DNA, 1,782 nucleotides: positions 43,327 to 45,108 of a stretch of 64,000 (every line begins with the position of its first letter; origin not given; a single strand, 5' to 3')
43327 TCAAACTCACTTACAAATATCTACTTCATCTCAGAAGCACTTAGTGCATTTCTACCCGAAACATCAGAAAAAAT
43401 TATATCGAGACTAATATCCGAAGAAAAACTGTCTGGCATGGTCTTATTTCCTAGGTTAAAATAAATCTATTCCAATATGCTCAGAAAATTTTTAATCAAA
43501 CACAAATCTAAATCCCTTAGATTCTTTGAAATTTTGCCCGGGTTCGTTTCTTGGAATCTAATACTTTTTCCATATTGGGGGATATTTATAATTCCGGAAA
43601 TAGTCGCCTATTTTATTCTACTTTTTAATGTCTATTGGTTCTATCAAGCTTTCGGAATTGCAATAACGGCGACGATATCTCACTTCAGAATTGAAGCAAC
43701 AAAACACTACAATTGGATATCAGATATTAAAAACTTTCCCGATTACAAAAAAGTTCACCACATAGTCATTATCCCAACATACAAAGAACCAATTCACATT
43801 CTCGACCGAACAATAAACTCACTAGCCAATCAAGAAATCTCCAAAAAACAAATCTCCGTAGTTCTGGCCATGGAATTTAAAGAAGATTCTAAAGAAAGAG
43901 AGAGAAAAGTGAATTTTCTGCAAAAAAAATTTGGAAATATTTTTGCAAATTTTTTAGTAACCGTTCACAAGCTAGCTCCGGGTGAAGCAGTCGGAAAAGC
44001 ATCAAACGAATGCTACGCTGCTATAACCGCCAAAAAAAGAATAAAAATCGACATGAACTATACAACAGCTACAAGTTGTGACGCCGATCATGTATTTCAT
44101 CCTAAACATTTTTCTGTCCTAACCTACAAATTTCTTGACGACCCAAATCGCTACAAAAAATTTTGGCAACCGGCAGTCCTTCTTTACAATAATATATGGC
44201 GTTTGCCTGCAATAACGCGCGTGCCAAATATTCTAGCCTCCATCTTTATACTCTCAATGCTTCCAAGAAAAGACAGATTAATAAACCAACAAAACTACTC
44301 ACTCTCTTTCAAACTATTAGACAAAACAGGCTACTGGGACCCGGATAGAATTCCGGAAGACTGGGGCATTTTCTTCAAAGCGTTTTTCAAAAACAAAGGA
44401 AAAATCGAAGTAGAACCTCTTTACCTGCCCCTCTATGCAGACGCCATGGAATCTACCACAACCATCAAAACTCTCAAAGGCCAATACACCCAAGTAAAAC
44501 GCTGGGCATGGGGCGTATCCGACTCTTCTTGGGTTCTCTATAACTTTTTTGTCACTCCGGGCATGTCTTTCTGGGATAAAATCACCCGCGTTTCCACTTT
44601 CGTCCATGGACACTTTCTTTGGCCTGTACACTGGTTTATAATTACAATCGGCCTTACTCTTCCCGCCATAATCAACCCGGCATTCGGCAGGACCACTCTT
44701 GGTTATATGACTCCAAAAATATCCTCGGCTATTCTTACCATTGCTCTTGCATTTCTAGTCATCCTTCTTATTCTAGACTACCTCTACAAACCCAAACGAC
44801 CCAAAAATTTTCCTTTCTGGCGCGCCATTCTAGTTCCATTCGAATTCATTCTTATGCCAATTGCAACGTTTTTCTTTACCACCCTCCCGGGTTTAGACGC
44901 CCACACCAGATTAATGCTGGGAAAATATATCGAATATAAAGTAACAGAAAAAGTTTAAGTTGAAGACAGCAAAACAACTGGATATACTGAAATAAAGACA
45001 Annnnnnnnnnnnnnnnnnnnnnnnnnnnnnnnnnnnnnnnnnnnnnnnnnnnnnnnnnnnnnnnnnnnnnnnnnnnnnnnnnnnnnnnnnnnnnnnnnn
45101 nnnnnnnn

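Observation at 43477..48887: Processive GT2 - GT-C - WecA-like - UbiA (DPPR-synthase-like) operon: a possible lipid-linked pentose/glycopolymer pathway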

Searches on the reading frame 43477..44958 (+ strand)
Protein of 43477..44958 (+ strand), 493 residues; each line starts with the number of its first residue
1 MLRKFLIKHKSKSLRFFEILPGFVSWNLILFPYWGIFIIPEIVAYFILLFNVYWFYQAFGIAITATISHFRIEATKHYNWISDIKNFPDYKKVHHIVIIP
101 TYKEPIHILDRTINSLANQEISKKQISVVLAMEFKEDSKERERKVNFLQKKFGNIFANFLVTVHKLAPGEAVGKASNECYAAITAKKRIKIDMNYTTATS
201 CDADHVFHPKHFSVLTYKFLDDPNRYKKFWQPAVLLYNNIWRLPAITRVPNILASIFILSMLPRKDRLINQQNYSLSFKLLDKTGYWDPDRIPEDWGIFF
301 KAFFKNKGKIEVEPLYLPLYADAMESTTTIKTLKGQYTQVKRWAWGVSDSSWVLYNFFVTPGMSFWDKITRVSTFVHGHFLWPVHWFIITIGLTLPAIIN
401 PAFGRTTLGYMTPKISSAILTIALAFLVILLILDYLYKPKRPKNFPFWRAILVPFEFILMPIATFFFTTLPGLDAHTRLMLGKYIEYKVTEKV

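Call 4: search_protein_families(library=pfam, proteins=[window:43477-44958:+], max_evalue=0.01)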
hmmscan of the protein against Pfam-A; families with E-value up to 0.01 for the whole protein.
window:43477-44958:+ (493 aa): 2 families
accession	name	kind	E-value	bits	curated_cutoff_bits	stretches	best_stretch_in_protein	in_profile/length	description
PF13632.12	Glyco_trans_2_3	-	3.7e-08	33.9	27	1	202-431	6-196/198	Glycosyl transferase family group 2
PF00535.33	Glycos_transf_2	-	0.00031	21.1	23.3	1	97-222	2-106/168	Glycosyl transferase family 2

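Call 5: search_protein_families(library=ncbifam, proteins=[window:43477-44958:+], max_evalue=0.01)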
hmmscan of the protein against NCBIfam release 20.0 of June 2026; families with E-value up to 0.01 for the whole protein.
window:43477-44958:+ (493 aa): 1 family
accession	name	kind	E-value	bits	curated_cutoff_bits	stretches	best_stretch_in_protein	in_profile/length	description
TIGR03937.1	PgaC_IcaA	equivalog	0.00019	20.6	422.3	1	280-463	211-381/407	poly-beta-1,6-N-acetyl-D-glucosamine synthase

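Call 11: search_solved_structures(query=window:43477-44958:+, max_evalue=1)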
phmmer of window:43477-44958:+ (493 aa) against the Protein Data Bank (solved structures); distinct sequences matched with E-value up to 1: 0.

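Call 27: find_homologous_proteins(query=window:43477-44958:+, max_evalue=0.00001)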
Query window:43477-44958:+ (493 aa): 3232 proteins with E <= 0.00001 among 8000 candidates; the best 120 are listed.
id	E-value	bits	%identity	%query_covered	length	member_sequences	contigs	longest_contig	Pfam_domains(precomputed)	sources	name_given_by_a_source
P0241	0.0e+0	1135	100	100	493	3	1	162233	PF13632.13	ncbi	-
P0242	9.0e-288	973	83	100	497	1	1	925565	PF13632.13,PF00535.33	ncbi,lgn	-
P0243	8.6e-282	953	82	100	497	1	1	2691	PF13632.13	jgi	-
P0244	6.4e-279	944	79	100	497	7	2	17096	PF13632.13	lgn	-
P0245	2.1e-277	939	80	100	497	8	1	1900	PF13632.13,PF00535.33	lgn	-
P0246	6.2e-277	937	80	100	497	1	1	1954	-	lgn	-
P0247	8.9e-269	910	78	100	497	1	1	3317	PF13632.13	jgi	jgi:hypothetical protein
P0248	9.8e-267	904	76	100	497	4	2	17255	PF13632.13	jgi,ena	-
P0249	9.3e-266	901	77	99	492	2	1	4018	-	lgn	-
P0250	3.8e-254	862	74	100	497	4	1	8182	PF13632.13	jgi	-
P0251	8.8e-241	818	69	100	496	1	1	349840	PF13632.13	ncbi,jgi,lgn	-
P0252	3.3e-240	816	68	100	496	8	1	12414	PF13632.13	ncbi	ncbi:MAG: glycosyltransferase family 2 protein [bacterium]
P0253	2.0e-238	810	69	100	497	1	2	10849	PF13632.13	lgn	-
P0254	1.2e-237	808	68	100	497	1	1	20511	PF13632.13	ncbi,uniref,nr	ncbi:hypothetical protein A2Z22_00830 [Candidatus Woesebacteria bacterium RBG_16_34_12]|uniref:Glyco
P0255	1.8e-237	807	67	100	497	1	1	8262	PF13632.13,PF00535.33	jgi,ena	-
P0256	3.4e-237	806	67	100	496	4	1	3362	PF13632.13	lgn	-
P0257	5.5e-237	806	68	100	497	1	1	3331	PF13632.13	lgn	-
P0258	1.7e-236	804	68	100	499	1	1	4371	PF13632.13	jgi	jgi:cellulose synthase/poly-beta-1,6-N-acetylglucosamine synthase-like glycosyltransferase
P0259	3.5e-236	803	68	100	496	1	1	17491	PF13632.13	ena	-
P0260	3.5e-236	803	69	100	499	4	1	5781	PF13632.13,PF00535.33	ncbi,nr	ncbi:MAG TPA: glycosyltransferase family 2 protein [Candidatus Saccharimonadales bacterium]|nr:glyco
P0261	5.9e-236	802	68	100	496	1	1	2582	PF13632.13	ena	-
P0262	6.7e-236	802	67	100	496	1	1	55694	PF13632.13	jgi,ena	-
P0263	1.8e-235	801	67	100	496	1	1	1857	PF13632.13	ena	-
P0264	1.9e-235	801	69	97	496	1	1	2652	PF13632.13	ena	-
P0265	2.5e-235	800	67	100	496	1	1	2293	PF13632.13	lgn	-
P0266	3.2e-235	800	67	100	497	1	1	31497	PF13632.13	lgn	-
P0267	3.8e-235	800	68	100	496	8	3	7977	PF13632.13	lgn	-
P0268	5.2e-235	799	67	100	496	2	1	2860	PF13632.13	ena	-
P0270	1.3e-234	798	67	100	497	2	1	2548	PF13632.13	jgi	jgi:hypothetical protein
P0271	1.9e-234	797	67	100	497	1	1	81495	PF13632.13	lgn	-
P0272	2.3e-234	797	67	100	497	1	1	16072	PF13632.13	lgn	-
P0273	2.4e-234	797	67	100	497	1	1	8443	PF13632.13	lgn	-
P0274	3.6e-234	796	67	100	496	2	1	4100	PF13632.13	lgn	-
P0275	4.1e-234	796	67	100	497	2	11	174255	PF13632.13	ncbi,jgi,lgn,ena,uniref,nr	ncbi:hypothetical protein A2627_04180 [Candidatus Woesebacteria bacterium RIFCSPHIGHO2_01_FULL_39_28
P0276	8.8e-234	795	66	100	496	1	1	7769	PF13632.13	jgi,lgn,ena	-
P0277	1.2e-233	795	67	100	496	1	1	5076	PF13632.13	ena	-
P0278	1.6e-233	794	67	100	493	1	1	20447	PF13632.13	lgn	-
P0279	1.9e-233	794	67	100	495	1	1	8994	PF13632.13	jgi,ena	-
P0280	2.3e-233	794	66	100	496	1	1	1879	PF13632.13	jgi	jgi:hypothetical protein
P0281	2.4e-233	794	66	100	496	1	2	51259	PF13632.13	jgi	jgi:cellulose synthase/poly-beta-1,6-N-acetylglucosamine synthase-like glycosyltransferase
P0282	5.6e-233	792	66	100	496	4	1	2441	PF13632.13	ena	-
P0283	5.7e-233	792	65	100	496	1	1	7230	PF13632.13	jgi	jgi:cellulose synthase/poly-beta-1,6-N-acetylglucosamine synthase-like glycosyltransferase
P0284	5.8e-233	792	67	100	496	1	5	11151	PF13632.13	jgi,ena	-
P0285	6.5e-233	792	68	100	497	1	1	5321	PF13632.13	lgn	-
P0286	1.2e-232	791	66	100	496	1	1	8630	PF13632.13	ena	-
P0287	1.3e-232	791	67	100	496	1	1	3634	PF13632.13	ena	-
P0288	1.8e-232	791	67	100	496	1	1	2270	PF13632.13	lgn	-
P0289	2.3e-232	790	66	100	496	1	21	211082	PF13632.13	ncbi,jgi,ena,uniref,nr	ncbi:MAG: hypothetical protein UW60_C0019G0016 [Candidatus Woesebacteria bacterium GW2011_GWA2_44_33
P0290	2.4e-232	790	66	100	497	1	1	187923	PF13632.13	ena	-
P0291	3.8e-232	790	67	100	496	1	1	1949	PF13632.13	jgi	jgi:hypothetical protein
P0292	4.6e-232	789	67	100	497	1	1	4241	PF13632.13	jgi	-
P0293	4.9e-232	789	66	100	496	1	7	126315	PF13632.13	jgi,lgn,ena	jgi:cellulose synthase/poly-beta-1,6-N-acetylglucosamine synthase-like glycosyltransferase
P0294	5.2e-232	789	67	100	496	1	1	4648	PF13632.13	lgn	-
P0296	6.5e-232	789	66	100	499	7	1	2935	PF13632.13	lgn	-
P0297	6.8e-232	789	65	100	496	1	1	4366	PF13632.13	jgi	jgi:cellulose synthase/poly-beta-1,6-N-acetylglucosamine synthase-like glycosyltransferase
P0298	8.8e-232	788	66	100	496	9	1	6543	PF13632.13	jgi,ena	-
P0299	9.5e-232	788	66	100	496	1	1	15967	PF13632.13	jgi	-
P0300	1.2e-231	788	66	100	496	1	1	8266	PF13632.13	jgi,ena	-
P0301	1.2e-231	788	66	100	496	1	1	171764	PF13632.13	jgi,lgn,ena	-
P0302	1.3e-231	788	66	100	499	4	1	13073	PF13632.13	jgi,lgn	jgi:cellulose synthase/poly-beta-1,6-N-acetylglucosamine synthase-like glycosyltransferase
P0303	1.3e-231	788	67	100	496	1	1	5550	PF13632.13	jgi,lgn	jgi:cellulose synthase/poly-beta-1,6-N-acetylglucosamine synthase-like glycosyltransferase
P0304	1.4e-231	788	67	100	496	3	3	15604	PF13632.13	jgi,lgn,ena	-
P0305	2.7e-231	787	67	100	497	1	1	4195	PF13632.13,PF00535.33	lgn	-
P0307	3.1e-231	787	66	100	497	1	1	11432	PF13632.13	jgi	jgi:hypothetical protein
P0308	3.8e-231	786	66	100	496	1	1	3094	PF13632.13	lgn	-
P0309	3.8e-231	786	66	100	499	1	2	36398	PF13632.13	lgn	-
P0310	4.9e-231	786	67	100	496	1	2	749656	PF13632.13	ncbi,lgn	-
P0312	6.0e-231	786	66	100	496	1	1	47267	PF13632.13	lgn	-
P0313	6.1e-231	786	66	100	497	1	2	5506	PF13632.13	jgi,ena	-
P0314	6.2e-231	786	67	100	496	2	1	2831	PF13632.13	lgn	-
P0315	6.8e-231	786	67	100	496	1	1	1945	PF13632.13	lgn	-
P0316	8.4e-231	785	67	100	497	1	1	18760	PF13632.13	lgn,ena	-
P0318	9.1e-231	785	67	100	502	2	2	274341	PF13632.13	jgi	-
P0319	1.1e-230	785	66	100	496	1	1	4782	PF13632.13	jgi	jgi:cellulose synthase/poly-beta-1,6-N-acetylglucosamine synthase-like glycosyltransferase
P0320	1.2e-230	785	66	100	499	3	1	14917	PF13632.13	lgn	-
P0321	1.3e-230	785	65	100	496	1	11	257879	PF13632.13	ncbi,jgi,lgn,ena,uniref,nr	ncbi:hypothetical protein A2630_01265 [Candidatus Woesebacteria bacterium RIFCSPHIGHO2_01_FULL_44_10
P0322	1.5e-230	784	67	98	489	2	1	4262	PF13632.13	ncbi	ncbi:MAG: glycosyltransferase family 2 protein, partial [Patescibacteria group bacterium]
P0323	1.5e-230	784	66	100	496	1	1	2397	PF13632.13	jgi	jgi:cellulose synthase/poly-beta-1,6-N-acetylglucosamine synthase-like glycosyltransferase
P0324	1.6e-230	784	66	100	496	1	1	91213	PF13632.13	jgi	jgi:cellulose synthase/poly-beta-1,6-N-acetylglucosamine synthase-like glycosyltransferase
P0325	1.8e-230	784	65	100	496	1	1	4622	PF13632.13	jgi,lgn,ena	-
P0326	1.9e-230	784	65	100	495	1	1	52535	PF13632.13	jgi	jgi:cellulose synthase/poly-beta-1,6-N-acetylglucosamine synthase-like glycosyltransferase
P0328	2.9e-230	783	67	100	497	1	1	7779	PF13632.13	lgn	-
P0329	2.9e-230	783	66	100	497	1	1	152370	PF13632.13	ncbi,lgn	ncbi:MAG TPA: glycosyltransferase family 2 protein [Patescibacteria group bacterium]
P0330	4.0e-230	783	67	100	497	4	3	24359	PF13632.13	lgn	-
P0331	5.1e-230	783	68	100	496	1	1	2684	PF13632.13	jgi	jgi:glycosyltransferase involved in cell wall biosynthesis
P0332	5.4e-230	783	66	100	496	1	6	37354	PF13632.13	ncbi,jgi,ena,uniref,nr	ncbi:hypothetical protein A2115_01225 [Candidatus Woesebacteria bacterium GWA1_41_8]|uniref:Glycosyl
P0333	6.6e-230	782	66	100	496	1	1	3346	PF13632.13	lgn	-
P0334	7.3e-230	782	67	100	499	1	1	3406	PF13632.13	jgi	-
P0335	7.5e-230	782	66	100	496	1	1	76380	PF13632.13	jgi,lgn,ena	-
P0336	8.7e-230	782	66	98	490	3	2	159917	PF13632.13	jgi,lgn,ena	-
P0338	1.2e-229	781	65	100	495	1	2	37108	PF13632.13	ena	-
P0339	1.3e-229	781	67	100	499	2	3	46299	PF13632.13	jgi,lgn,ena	-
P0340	1.5e-229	781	67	100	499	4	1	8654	PF13632.13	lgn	-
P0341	1.8e-229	781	64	100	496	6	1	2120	PF13632.13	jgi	-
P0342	2.0e-229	781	66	100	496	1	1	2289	PF13632.13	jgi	jgi:cellulose synthase/poly-beta-1,6-N-acetylglucosamine synthase-like glycosyltransferase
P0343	2.2e-229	781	67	98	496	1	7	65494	PF13632.13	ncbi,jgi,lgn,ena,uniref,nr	ncbi:hypothetical protein A2801_02190 [Candidatus Woesebacteria bacterium RIFCSPHIGHO2_01_FULL_41_10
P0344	2.4e-229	780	65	100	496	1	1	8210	PF13632.13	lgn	-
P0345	2.6e-229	780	66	100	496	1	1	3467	PF13632.13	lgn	-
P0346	2.6e-229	780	67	100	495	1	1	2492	PF13632.13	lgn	-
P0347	2.7e-229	780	66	100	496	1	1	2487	PF13632.13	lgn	-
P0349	2.8e-229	780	65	100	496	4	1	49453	PF13632.13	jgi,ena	-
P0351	3.4e-229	780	66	100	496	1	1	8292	PF13632.13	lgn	-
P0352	3.8e-229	780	65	100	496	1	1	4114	PF13632.13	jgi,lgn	jgi:cellulose synthase/poly-beta-1,6-N-acetylglucosamine synthase-like glycosyltransferase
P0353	3.9e-229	780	65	100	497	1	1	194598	PF13632.13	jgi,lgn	-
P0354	3.9e-229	780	65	100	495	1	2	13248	PF13632.13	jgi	-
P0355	4.5e-229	779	67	100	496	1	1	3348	PF13632.13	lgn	-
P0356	4.7e-229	779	66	100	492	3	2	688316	PF13632.13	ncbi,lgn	-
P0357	4.8e-229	779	66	100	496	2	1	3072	PF13632.13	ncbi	-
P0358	5.0e-229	779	67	100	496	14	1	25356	PF13632.13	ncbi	ncbi:hypothetical protein BH10PAT1_BH10PAT1_2130 [soil metagenome]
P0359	5.0e-229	779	65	100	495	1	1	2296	PF13632.13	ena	-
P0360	5.5e-229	779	65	100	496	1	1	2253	PF13632.13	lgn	-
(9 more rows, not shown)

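Call 40: predict_structure(alignment_id=A2)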
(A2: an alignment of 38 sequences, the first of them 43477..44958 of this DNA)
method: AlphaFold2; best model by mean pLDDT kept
length: 493 residues; sequences in the alignment: 38
mean_pLDDT: 58.1   pTM: 0.44
mean pLDDT of the five models: 58.1, 57.5, 57.2, 57.0, 52.9
residues with pLDDT >= 90: 60; 70-90: 103; 50-70: 85; < 50: 245
segments of 3 or more residues with pLDDT < 50: 25-40, 43-72, 228-297, 310-326, 340-347, 377-400, 407-409, 411-416, 437-442, 444-446, 448-493
pLDDT, mean of each block of 10 residues (from residue 1): 84 74 47 42 47 42 45 62 86 89 89 93 95 90 95 95 82 70 86 80 78 81 56 33 39 38 35 34 43 45 60 33 45 50 47 73 62 50 42 45 51 48 50 45 47 39 34 31 29 25
secondary structure, 60 per line:
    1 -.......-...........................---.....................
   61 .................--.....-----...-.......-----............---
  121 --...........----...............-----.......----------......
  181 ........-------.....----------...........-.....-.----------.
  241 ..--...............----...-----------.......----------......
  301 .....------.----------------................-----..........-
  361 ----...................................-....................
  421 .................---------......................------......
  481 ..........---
elements in order: H2-8 H10-36 H40-77 H80-84 E94-100 H106-117 E126-133 H138-152 E158-164 H175-188 E196-200 H211-221 H223-227 H245-259 H278-284 H295-305 H329-344 H350-359 H365-399 H401-437 H447-468 H475-490

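Call 41: search_solved_structures(query=A2, max_evalue=1, show_alignments=2)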
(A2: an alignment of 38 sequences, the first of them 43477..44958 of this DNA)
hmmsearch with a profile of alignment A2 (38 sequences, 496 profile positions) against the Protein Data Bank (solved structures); distinct sequences matched with E-value up to 1: 0.

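Call 52: fold_search(model_id=the predicted structure, library=pdb)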
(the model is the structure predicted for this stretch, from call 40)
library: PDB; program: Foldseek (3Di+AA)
matches with E <= 10: 716; with E <= 0.001: 26
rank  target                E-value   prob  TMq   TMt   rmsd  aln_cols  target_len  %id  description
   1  5ej1_A                6.7e-05  1.00  0.34  0.25  19.5       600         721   14  Pre-translocation state of bacterial cellulose synthase (released 2016-03-30)
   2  9yq2_A                8.2e-05  1.00  0.32  0.32  20.7       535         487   12  Chlorella virus hyaluronan synthase bound to DDM (released 2025-12-10)
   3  7sp7_A                8.2e-05  1.00  0.32  0.32  21.6       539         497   12  Chlorella virus hyaluronan synthase inhibited by UDP (released 2022-04-06)
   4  6yv7_B                9.5e-05  1.00  0.33  0.43  14.5       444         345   14  Mannosyltransferase PcManGT from Pyrobaculum calidifontis (released 2020-07-22)
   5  6h2n_C                9.5e-05  1.00  0.24  0.35  16.2       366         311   14  TarP-UDP-GlcNAc-Mg (released 2018-09-26)
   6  7sp8_A                9.5e-05  1.00  0.30  0.30  21.5       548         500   12  Chlorella virus Hyaluronan Synthase bound to UDP-GlcNAc (released 2022-04-06)
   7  7sp9_A                1.1e-04  1.00  0.30  0.30  21.5       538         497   11  Chlorella virus Hyaluronan Synthase in the GlcNAc-primed channel-closed state (released 2022-04-06)
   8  6h21_A                1.5e-04  1.00  0.25  0.36  16.9       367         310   14  TarP-UDP-GlcNAc-Mn (released 2018-09-26)
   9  8smn_A                2.0e-04  1.00  0.33  0.31  18.9       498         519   11  Xenopus laevis hyaluronan synthase 1, nascent HA polymer bound state (released 2024-05-01)
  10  9yq4_A                2.1e-04  1.00  0.31  0.31  20.7       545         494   13  Chlorella virus hyaluronan synthase bound to a proofreading UDP-GlcA (released 2025-12-10)
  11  6h21_C                2.3e-04  1.00  0.25  0.35  15.8       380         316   13  TarP-UDP-GlcNAc-Mn (released 2018-09-26)
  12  6h1j_B                2.4e-04  1.00  0.25  0.37  15.2       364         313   14  TarP native (released 2018-09-26)
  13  4p00_A                2.5e-04  1.00  0.34  0.25  19.7       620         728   13  Bacterial Cellulose Synthase in complex with cyclic-di-GMP and UDP (released 2014-04-09)
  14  8sne_A                2.7e-04  1.00  0.35  0.35  18.7       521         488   12  Chlorella virus Hyaluronan Synthase bound to GlcA extended GlcNAc primer and UDP (released 2024-05-01)
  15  6h21_B                3.3e-04  1.00  0.25  0.36  15.4       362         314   14  TarP-UDP-GlcNAc-Mn (released 2018-09-26)
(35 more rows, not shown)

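Call 70: search_protein_families(library=pfam, alignment_id=A2, max_evalue=1)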
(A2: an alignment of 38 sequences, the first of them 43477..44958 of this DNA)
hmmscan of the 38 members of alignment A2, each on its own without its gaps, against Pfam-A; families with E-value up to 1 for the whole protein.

A. member 1, window:43477-44958:+ (493 aa): 3 families
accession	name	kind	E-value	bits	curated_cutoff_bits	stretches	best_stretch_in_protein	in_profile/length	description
PF13632.12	Glyco_trans_2_3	-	3.7e-08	33.9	27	1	202-431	6-196/198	Glycosyl transferase family group 2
PF00535.33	Glycos_transf_2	-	0.00031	21.1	23.3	1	97-222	2-106/168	Glycosyl transferase family 2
PF16046.10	FAM76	-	0.16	11.8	28.5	1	83-153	203-273/298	FAM76 protein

B. families by the number of members that match (of 38 scanned): 15 families
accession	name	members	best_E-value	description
PF00535.33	Glycos_transf_2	37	8.2e-06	Glycosyl transferase family 2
PF13632.12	Glyco_trans_2_3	34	6.4e-11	Glycosyl transferase family group 2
PF16046.10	FAM76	16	0.0002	FAM76 protein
PF13641.12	Glyco_tranf_2_3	10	0.00048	Glycosyltransferase like family 2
PF02374.21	ArsA_ATPase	4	0.021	Anion-transporting ATPase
PF21776.2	TetR_C_44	3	0.029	TetR/AcrR family transcriptional repressors, C-terminal domain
PF21222.2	Lamp2_2nd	1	0.057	Lysosome-associated membrane glycoprotein 2, transmembrane segment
PF00963.24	Cohesin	1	0.07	Cohesin domain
PF03602.21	Cons_hypoth95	1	0.13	Conserved hypothetical protein 95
PF11181.13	YflT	1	0.16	Heat induced stress protein YflT domain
PF20011.4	fvmJAB_N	1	0.16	JAB N-terminal domain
PF04669.19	PBDC1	1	0.18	PBDC1 protein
PF20287.3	SH3DP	1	0.19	SH3 fold domain associated with phage DNA polymerases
PF03993.17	DUF349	1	0.21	Domain of Unknown Function (DUF349)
PF14257.11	DUF4349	1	1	Domain of unknown function (DUF4349)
